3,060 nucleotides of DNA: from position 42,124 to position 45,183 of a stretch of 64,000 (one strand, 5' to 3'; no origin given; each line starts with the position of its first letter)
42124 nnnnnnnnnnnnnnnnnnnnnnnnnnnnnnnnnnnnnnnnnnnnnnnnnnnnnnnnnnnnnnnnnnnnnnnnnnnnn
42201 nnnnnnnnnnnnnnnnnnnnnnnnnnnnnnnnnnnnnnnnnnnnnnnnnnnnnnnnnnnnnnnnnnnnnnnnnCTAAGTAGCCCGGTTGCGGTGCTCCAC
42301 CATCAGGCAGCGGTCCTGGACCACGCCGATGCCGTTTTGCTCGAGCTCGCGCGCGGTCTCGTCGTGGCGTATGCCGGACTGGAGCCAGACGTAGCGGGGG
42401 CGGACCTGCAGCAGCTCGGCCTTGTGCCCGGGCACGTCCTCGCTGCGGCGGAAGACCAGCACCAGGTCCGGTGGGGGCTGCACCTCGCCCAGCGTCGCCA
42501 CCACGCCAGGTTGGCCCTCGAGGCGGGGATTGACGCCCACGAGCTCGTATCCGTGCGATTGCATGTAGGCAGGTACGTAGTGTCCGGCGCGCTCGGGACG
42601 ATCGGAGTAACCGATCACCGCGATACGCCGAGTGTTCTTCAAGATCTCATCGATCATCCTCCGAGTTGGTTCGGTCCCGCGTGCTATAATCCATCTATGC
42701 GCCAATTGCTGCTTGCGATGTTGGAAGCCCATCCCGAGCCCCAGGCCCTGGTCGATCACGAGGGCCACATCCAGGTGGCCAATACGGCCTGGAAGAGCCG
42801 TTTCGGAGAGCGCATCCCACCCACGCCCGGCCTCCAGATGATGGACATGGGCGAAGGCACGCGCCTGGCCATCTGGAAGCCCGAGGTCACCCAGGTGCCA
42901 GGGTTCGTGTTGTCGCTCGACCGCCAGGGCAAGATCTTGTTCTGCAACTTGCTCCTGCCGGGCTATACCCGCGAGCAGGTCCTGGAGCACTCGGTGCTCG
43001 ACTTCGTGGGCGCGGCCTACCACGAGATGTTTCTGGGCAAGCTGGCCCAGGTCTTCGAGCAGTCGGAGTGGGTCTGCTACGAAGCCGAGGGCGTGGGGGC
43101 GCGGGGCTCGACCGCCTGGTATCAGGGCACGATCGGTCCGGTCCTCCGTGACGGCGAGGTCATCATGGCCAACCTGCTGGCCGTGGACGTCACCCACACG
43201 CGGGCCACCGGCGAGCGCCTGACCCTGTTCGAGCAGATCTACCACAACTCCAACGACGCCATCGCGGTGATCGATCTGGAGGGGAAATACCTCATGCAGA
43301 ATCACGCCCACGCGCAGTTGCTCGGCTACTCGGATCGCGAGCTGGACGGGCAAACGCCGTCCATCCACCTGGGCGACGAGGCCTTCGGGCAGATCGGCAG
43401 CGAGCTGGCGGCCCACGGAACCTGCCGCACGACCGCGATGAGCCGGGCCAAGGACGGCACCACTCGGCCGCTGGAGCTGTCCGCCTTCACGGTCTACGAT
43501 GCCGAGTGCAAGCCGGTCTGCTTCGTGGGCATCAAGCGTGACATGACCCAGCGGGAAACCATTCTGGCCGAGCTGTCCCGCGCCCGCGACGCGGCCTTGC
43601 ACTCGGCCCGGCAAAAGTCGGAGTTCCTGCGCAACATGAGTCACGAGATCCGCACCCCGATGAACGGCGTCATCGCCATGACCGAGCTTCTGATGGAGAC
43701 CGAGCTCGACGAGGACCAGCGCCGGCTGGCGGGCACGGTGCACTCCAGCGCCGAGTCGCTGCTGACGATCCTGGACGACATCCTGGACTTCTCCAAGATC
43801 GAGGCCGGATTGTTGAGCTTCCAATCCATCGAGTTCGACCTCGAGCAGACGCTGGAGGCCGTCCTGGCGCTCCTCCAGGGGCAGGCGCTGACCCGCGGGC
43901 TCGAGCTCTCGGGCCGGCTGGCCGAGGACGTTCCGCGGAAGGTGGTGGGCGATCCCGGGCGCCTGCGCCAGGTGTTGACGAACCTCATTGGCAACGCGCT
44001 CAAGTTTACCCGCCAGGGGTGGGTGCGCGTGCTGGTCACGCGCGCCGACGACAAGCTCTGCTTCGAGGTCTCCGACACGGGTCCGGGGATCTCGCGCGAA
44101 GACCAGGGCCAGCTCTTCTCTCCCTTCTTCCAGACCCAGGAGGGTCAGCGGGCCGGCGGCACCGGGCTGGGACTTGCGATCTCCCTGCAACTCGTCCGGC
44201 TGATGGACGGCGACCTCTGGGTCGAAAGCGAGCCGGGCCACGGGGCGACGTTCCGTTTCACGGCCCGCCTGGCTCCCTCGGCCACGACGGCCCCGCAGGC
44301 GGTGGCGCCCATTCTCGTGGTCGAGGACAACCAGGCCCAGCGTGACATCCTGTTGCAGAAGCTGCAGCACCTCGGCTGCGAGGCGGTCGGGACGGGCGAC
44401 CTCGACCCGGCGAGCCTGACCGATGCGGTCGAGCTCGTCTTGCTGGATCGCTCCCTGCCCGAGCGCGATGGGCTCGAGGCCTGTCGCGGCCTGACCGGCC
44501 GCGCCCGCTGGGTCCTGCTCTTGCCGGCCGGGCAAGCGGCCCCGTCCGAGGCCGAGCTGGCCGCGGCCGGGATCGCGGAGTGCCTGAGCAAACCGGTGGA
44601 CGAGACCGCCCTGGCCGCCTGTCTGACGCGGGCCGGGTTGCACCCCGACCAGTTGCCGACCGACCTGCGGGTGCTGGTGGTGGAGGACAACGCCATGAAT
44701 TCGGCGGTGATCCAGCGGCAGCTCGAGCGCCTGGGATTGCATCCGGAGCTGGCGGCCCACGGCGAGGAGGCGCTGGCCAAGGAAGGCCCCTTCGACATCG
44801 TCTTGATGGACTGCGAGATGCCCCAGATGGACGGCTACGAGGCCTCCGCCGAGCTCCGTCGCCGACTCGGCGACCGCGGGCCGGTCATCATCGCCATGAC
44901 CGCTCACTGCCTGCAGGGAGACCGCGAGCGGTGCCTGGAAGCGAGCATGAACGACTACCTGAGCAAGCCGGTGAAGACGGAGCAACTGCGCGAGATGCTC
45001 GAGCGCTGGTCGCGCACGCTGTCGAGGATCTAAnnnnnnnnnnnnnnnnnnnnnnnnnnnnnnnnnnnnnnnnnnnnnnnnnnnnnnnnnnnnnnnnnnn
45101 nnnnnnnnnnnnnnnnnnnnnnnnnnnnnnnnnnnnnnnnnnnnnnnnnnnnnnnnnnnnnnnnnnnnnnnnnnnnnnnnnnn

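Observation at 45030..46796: Stand-alone macro domain gene divergently paired with a C11 clostripain-family cysteine protease.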

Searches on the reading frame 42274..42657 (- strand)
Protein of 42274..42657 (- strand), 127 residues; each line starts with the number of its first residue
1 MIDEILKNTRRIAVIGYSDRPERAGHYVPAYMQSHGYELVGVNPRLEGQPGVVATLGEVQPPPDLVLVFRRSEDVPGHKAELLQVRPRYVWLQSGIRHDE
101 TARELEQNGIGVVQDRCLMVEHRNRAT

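Call 60: search_protein_families(library=pfam, proteins=[window:42274-42657:-], max_evalue=0.01)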
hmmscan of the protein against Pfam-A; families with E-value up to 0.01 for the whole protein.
window:42274-42657:- (127 aa): 1 family
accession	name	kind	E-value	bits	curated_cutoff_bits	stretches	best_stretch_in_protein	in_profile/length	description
PF13380.12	CoA_binding_2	-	1.5e-33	116.1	22.8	1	10-123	1-116/116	CoA binding domain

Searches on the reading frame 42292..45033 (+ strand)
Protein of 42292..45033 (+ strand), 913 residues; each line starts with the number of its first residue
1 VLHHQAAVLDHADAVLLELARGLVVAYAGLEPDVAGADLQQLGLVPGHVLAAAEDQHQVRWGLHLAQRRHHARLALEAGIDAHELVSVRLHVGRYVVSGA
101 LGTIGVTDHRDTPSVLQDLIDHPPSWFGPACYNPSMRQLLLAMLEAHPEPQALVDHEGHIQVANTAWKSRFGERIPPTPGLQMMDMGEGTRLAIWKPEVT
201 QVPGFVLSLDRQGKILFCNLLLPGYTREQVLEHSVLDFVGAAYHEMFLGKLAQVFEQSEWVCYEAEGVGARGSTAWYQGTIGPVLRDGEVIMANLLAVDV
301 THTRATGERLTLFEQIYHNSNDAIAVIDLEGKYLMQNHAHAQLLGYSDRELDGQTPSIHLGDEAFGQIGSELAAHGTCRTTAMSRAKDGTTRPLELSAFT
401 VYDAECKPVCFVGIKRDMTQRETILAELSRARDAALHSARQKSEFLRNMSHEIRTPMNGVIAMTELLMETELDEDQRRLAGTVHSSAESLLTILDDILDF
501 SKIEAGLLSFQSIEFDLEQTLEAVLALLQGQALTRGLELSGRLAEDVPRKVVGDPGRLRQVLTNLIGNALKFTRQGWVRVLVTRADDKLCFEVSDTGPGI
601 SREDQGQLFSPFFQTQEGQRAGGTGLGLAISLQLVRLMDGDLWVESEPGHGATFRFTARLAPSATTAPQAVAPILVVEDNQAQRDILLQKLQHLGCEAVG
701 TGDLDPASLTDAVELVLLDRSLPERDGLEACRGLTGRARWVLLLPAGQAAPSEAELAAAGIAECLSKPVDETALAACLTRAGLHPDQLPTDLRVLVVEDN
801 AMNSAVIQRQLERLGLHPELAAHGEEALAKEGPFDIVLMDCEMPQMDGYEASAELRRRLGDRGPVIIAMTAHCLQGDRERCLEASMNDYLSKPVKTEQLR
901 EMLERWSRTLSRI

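Call 3: search_protein_families(library=pfam, proteins=[window:42292-45033:+], max_evalue=0.01)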
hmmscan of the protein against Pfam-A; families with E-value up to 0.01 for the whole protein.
window:42292-45033:+ (913 aa): 10 families
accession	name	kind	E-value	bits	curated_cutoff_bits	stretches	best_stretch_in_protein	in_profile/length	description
PF00072.30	Response_reg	-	1.8e-34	118.7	30.2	2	794-903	1-110/111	Response regulator receiver domain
PF02518.31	HATPase_c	-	1.3e-30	106.5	26.4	1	553-660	1-109/111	Histidine kinase-, DNA gyrase B-, and HSP90-like ATPase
PF00512.31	HisKA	-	2.5e-21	75.9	26.9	1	441-506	1-66/66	His Kinase A (phospho-acceptor) domain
PF08448.16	PAS_4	-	4.5e-16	59.5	23.1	2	318-422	2-109/110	PAS fold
PF00989.32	PAS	-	2.1e-13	50.7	22.6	1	312-418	2-113/113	PAS fold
PF13426.13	PAS_9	-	1.2e-11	45.2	27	2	321-420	1-103/103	PAS domain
PF13188.13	PAS_8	-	3.8e-11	42.9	21.8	1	312-354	2-44/65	PAS domain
PF08447.18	PAS_3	-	7.4e-05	23.4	25.6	0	337-414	5-88/89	PAS fold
PF13581.12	HATPase_c_2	-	0.0021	18.5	27.4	1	562-632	40-106/127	Histidine kinase-like ATPase domain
PF21332.3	AmiR_N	-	0.0021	18.4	27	0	674-716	3-44/111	AmiR, N-terminal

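Call 27: search_protein_families(library=padloc, proteins=[window:42292-45033:+], max_evalue=0.001)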
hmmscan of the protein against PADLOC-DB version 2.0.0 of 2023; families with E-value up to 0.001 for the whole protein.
window:42292-45033:+ (913 aa): 1 family
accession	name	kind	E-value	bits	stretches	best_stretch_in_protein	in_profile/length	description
PDLC00405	SduA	-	3.4e-05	21.5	0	793-849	8-66/323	DUF4263 domain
